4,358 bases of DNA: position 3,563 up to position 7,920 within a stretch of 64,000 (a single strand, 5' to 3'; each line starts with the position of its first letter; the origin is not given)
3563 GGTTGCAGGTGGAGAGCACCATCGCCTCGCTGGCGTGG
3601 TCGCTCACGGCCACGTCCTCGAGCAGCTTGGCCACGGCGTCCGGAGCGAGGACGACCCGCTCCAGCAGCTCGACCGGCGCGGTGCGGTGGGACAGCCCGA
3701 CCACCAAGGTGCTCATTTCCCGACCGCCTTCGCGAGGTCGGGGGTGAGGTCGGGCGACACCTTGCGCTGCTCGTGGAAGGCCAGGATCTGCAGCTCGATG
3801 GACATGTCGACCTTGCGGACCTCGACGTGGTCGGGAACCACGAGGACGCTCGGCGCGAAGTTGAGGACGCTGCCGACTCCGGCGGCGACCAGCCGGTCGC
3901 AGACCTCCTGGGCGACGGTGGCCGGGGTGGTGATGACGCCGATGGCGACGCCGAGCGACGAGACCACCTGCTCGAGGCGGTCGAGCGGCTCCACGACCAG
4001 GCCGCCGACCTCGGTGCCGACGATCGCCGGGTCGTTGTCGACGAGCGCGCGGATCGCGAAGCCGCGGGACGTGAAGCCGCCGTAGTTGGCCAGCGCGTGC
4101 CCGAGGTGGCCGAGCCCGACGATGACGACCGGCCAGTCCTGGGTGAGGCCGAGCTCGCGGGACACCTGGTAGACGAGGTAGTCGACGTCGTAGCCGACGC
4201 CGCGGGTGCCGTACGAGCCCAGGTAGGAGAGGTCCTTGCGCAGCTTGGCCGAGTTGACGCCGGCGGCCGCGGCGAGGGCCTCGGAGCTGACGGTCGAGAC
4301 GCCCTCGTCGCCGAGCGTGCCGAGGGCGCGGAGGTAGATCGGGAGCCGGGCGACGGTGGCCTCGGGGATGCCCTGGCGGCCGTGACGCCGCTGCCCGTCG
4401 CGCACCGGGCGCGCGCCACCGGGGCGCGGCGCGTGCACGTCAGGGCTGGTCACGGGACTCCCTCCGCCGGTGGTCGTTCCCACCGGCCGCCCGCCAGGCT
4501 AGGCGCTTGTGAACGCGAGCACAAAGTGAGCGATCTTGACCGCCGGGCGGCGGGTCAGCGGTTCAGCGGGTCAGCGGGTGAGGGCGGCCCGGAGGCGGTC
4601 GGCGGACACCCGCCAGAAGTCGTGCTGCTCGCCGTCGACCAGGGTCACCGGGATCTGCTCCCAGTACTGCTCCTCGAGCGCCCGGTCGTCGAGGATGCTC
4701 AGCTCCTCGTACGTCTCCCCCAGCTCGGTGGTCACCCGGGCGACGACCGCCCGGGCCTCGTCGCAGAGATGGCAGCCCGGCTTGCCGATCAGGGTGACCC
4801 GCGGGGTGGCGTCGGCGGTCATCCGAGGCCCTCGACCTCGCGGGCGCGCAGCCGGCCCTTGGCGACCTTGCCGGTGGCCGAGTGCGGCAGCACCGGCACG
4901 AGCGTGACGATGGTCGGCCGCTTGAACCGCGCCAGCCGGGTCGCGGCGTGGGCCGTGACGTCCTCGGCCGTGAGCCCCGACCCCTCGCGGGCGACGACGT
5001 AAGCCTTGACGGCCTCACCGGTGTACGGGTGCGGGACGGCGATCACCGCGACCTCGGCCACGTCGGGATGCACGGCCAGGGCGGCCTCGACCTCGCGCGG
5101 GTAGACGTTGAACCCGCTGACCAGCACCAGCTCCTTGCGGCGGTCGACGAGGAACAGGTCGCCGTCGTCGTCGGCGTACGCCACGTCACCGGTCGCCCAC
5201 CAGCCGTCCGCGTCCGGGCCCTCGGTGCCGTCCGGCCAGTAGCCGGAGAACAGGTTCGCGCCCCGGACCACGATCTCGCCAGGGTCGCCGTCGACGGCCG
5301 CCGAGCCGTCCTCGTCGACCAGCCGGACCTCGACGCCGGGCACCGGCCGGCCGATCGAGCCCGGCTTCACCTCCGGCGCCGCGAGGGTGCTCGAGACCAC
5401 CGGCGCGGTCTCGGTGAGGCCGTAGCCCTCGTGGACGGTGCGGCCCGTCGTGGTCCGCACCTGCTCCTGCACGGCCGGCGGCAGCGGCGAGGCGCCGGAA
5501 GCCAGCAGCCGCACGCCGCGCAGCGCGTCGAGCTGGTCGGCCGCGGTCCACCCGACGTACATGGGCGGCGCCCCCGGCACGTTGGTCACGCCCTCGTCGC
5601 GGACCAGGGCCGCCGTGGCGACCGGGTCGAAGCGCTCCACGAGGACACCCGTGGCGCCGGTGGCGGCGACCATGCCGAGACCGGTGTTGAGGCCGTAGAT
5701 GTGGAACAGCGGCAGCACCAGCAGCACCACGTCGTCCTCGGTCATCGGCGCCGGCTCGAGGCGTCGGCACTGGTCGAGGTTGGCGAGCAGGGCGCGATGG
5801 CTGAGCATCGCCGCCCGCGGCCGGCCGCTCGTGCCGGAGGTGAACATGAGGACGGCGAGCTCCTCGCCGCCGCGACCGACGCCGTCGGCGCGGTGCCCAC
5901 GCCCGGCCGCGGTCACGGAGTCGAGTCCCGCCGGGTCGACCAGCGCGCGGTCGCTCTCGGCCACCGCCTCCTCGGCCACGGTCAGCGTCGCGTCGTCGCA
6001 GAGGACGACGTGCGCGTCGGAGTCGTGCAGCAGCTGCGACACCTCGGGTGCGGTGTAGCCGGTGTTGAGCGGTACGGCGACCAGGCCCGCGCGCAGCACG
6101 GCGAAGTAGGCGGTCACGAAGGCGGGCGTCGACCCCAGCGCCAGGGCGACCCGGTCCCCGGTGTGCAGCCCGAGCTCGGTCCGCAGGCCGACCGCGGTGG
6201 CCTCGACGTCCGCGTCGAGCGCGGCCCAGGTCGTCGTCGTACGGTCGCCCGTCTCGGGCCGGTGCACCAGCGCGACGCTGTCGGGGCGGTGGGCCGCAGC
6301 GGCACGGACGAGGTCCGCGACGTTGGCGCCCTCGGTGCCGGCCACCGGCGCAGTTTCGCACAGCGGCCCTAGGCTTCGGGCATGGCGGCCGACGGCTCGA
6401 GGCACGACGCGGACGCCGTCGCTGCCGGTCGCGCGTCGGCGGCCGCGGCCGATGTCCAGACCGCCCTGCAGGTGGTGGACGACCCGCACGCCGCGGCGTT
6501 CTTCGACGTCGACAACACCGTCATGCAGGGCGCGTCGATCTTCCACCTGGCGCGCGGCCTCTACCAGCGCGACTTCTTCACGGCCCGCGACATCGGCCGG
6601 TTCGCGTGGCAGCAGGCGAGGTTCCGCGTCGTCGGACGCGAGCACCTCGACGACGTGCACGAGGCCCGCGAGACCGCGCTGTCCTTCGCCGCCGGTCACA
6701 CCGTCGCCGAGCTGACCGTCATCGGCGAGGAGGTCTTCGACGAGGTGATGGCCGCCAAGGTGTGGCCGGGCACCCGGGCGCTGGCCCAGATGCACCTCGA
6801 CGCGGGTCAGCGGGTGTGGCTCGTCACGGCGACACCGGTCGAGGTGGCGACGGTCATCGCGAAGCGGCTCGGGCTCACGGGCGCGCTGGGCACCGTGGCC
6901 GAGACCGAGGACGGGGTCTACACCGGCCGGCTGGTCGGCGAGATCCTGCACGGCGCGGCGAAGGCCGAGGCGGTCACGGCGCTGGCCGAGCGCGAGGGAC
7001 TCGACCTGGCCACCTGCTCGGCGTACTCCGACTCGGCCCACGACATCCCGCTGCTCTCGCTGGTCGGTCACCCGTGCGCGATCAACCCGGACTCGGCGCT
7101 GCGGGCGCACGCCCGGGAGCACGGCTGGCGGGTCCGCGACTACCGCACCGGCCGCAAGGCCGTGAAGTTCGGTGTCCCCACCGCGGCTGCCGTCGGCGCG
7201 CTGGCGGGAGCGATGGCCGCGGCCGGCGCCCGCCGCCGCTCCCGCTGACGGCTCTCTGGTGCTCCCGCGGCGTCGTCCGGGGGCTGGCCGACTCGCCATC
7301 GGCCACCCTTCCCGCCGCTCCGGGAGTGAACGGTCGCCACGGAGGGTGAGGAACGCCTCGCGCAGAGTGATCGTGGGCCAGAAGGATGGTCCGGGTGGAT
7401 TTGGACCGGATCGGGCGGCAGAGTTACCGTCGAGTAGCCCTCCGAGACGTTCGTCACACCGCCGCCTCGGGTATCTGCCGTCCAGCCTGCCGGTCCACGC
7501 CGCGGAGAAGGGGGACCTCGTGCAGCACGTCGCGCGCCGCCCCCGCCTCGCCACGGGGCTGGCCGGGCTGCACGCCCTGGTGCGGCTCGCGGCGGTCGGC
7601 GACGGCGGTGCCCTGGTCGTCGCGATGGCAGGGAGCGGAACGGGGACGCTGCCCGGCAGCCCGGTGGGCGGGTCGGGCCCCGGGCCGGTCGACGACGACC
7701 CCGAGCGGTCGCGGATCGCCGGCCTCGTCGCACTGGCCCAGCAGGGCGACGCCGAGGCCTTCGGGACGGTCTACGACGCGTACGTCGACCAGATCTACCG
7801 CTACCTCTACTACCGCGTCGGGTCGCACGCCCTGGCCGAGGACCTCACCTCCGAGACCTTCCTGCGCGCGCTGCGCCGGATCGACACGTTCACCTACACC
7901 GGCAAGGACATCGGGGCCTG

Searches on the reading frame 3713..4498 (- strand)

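Call 38: search_protein_families(library=pfam, proteins=[window:3713-4498:-], max_evalue=0.0001)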
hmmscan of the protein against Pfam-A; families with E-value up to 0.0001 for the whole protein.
window:3713-4498:- (261 aa): 2 families
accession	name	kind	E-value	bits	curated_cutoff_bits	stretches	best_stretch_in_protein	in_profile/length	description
PF02629.25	CoA_binding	-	4e-20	72.8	22.3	1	120-216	2-96/97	CoA binding domain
PF06971.19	Put_DNA-bind_N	-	9.5e-20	70.9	27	1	44-91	2-49/49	Putative DNA-binding protein N-terminus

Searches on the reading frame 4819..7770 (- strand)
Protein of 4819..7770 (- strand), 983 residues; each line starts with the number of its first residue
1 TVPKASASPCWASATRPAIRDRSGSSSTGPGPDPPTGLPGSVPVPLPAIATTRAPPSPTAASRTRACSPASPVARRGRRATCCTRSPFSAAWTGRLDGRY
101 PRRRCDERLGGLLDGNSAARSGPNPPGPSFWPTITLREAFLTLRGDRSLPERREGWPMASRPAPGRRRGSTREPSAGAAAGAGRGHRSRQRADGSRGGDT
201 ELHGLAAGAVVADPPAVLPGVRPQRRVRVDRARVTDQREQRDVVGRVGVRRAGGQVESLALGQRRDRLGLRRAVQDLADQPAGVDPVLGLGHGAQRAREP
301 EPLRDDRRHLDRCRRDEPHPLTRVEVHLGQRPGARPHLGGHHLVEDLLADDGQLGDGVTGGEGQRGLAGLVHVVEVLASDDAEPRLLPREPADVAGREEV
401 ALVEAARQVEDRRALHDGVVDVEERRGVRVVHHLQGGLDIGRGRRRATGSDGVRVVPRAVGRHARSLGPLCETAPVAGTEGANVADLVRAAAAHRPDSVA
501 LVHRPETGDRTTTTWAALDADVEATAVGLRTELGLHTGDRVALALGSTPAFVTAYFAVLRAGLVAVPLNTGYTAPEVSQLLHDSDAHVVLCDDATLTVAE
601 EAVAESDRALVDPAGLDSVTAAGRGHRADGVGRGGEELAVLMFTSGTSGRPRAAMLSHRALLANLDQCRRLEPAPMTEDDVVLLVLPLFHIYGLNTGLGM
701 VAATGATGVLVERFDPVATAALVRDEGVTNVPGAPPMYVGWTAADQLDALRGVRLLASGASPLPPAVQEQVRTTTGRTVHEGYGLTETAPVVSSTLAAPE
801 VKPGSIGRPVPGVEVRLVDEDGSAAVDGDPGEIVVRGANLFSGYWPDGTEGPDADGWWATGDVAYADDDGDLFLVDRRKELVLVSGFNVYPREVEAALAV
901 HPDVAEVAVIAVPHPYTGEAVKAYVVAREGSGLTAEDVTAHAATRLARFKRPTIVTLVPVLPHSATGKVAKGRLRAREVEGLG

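Call 38: search_protein_families(library=pfam, proteins=[window:4819-7770:-], max_evalue=0.0001)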
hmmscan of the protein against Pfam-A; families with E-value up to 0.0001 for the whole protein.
window:4819-7770:- (983 aa): 2 families
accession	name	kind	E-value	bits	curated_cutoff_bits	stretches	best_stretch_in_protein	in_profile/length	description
PF00501.34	AMP-binding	-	2.3e-86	290.5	29.9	1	489-845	2-384/384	AMP-binding enzyme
PF13193.12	AMP-binding_C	-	7.3e-19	68.9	24.5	1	893-968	1-76/76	AMP-binding enzyme C-terminal domain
